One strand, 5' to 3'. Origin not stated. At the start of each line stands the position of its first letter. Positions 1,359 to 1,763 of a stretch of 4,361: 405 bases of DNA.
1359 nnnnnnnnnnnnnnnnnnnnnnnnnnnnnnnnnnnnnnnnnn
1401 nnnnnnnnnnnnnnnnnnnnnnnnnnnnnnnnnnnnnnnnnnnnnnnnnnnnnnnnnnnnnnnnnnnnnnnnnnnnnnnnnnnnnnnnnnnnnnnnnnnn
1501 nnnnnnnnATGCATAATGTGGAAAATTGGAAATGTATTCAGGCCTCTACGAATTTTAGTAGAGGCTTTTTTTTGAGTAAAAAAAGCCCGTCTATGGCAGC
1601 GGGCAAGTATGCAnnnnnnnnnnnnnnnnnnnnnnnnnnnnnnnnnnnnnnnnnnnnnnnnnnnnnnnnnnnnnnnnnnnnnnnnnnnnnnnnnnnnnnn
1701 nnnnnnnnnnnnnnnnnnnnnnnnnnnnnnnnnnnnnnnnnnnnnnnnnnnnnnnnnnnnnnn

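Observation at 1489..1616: Box E2 copies the nanS-p translation-initiation context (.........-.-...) and opens a 35-codon ORF in each module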

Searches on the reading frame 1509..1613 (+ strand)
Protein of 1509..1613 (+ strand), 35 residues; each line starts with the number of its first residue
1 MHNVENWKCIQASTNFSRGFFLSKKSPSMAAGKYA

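Call 60: list_cluster_members(proteins=[window:1509-1613:+, window:1925-2029:+, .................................])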
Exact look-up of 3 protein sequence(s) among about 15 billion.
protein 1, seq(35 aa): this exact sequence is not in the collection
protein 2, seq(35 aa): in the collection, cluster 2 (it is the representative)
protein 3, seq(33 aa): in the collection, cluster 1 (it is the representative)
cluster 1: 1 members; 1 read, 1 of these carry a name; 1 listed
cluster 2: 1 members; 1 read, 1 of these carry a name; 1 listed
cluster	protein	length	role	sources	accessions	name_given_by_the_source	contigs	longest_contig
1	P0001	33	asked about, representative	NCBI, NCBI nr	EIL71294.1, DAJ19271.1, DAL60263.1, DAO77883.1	hypothetical protein EC5761_08535 [Escherichia coli 576-1]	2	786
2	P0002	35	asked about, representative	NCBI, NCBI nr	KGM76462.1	hypothetical protein EL79_5225 [Escherichia coli]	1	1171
